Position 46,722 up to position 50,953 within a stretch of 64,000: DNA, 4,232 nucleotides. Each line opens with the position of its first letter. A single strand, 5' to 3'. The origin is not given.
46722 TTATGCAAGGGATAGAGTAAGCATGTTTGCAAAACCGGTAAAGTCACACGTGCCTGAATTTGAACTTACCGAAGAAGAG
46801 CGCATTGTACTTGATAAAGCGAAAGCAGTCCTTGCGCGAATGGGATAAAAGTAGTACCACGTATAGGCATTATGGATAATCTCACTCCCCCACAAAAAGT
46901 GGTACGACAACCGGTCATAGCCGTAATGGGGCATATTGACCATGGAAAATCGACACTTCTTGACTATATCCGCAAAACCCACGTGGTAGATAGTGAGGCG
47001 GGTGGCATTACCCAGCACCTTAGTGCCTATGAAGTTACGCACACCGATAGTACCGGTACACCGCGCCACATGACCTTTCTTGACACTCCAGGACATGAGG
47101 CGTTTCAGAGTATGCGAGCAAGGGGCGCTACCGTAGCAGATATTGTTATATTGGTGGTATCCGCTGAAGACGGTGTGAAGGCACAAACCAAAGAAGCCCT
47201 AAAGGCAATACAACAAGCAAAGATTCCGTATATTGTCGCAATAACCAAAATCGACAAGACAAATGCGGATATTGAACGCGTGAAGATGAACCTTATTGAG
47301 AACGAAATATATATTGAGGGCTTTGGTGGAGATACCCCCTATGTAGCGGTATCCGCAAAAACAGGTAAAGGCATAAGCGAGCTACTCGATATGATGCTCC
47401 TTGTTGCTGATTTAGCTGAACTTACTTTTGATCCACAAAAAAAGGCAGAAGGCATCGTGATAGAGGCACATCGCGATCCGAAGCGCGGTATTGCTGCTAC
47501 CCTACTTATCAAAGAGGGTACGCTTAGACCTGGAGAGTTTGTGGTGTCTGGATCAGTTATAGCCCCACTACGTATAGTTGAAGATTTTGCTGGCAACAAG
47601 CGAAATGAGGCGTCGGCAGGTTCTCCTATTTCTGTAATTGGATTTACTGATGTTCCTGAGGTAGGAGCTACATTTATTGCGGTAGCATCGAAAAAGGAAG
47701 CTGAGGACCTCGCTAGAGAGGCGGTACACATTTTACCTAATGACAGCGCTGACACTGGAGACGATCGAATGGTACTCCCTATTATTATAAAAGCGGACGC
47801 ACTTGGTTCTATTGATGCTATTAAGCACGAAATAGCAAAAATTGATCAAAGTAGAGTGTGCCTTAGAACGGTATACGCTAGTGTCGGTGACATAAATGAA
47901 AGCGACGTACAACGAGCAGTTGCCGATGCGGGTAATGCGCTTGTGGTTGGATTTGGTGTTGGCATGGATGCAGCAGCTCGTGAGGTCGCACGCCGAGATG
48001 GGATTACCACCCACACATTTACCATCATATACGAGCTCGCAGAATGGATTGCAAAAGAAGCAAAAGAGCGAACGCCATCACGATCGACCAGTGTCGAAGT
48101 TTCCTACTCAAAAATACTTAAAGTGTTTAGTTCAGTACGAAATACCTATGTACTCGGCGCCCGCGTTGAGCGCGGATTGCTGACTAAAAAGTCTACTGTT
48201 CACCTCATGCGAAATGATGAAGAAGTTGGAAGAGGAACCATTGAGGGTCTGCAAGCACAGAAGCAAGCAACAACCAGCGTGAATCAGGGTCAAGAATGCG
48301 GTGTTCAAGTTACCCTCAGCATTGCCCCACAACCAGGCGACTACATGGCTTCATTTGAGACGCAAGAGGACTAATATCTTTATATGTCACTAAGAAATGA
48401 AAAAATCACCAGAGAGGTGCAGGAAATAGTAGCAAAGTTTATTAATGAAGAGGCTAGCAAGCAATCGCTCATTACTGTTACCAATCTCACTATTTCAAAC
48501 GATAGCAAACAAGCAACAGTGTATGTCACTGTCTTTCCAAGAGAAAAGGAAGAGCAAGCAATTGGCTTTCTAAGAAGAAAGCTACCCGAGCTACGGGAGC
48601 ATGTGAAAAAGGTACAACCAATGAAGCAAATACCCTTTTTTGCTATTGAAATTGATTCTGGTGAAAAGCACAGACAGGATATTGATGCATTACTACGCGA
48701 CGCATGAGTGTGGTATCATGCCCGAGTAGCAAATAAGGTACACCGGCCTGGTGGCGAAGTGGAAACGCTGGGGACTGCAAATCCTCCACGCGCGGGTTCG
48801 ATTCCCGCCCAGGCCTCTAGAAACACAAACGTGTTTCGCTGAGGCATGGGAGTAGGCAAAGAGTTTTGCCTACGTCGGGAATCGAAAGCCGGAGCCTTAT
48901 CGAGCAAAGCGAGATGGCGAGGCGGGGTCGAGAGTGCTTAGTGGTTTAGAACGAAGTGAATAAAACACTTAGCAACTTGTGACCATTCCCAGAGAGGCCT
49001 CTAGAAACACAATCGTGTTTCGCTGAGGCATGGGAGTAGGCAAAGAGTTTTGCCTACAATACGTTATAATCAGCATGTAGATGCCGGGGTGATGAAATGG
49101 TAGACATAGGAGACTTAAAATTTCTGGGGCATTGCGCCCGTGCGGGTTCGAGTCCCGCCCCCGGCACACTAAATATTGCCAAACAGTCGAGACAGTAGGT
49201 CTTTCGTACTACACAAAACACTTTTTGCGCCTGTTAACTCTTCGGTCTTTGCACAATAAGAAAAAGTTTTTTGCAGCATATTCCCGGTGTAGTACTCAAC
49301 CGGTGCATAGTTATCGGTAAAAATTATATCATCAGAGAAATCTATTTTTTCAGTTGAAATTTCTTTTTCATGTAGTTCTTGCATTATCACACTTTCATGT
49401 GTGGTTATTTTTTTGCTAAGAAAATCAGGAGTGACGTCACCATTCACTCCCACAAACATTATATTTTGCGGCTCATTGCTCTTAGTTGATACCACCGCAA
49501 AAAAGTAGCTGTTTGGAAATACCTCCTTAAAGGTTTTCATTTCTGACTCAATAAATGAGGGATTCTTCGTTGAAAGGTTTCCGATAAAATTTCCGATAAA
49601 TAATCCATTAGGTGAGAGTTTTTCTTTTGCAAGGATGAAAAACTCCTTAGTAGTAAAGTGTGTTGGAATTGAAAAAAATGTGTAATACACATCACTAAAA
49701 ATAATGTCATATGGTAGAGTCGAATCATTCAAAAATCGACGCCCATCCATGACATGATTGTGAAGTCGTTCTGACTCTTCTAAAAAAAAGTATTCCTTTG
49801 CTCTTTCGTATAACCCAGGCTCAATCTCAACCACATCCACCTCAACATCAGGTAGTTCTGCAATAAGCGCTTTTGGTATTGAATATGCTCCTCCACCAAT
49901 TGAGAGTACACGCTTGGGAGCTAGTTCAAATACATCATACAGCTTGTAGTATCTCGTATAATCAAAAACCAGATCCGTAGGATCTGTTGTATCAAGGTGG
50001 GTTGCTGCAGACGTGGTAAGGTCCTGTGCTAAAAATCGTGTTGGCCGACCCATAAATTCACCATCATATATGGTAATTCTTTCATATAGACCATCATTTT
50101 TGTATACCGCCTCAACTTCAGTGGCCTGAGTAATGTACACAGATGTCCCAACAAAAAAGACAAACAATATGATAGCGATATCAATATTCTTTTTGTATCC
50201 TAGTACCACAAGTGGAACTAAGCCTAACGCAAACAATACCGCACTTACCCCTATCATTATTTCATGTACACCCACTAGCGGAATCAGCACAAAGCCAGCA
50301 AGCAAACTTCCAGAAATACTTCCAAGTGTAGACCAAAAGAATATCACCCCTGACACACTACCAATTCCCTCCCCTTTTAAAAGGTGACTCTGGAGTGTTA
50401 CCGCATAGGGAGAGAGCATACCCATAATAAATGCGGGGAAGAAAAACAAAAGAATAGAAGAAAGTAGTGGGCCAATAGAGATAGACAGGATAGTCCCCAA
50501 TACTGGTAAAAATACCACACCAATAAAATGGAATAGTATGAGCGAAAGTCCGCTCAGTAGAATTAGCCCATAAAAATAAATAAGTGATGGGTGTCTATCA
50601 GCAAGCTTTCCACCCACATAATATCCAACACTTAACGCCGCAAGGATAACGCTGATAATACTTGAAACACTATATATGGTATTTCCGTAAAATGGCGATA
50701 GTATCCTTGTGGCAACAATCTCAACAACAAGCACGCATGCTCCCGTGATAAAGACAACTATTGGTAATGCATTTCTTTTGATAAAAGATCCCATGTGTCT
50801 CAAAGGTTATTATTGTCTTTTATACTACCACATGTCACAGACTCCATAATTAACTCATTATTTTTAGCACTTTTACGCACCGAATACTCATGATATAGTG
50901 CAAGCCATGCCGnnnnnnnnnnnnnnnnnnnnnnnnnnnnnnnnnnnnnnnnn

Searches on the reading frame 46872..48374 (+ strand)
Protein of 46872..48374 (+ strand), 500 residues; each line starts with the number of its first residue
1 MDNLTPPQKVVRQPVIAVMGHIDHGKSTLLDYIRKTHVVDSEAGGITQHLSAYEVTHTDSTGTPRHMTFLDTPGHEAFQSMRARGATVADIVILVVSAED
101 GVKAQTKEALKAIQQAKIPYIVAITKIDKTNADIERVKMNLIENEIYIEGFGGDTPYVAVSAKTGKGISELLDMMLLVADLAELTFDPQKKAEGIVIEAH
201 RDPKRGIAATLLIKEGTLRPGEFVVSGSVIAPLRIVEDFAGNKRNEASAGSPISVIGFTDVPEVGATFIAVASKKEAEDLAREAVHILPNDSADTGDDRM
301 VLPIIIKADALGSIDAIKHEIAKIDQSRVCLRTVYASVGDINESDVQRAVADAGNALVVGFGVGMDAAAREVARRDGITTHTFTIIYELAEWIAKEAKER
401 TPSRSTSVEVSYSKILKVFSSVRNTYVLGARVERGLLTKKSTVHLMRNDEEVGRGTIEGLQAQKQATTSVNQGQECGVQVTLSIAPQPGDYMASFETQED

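Call 9: search_protein_families(library=pfam, proteins=[window:46872-48374:+], max_evalue=0.00001)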
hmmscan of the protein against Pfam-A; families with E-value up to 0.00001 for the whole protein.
window:46872-48374:+ (500 aa): 6 families
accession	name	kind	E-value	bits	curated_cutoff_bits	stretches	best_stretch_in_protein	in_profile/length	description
PF00009.33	GTP_EFTU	-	1.6e-36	126.1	26.5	1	15-176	5-183/188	Elongation factor Tu GTP binding domain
PF11987.13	IF-2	-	6.7e-23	81.3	27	1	298-391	23-114/117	Translation-initiation factor 2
PF22042.2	EF-G_D2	-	1.3e-13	51.3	27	1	191-270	1-83/84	Elongation factor G domain 2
PF01926.29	MMR_HSR1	-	1.4e-11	45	21.9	1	16-126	2-113/113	50S ribosome-binding GTPase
PF03193.22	RsgA_GTPase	-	4.2e-06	27.1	30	0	89-173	23-102/174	RsgA GTPase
PF00071.28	Ras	-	5.1e-06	26.6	21.6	1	17-175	3-156/162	Ras family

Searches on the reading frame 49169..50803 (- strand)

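Call 9: search_protein_families(library=pfam, proteins=[window:49169-50803:-], max_evalue=0.00001)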
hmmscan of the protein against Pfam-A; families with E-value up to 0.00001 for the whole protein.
window:49169-50803:- (544 aa): 1 family
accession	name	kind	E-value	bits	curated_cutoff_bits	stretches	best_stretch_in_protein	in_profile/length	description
PF01564.23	Spermine_synth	-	1.1e-08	35.3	22.9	1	295-440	18-165/186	Spermine/spermidine synthase domain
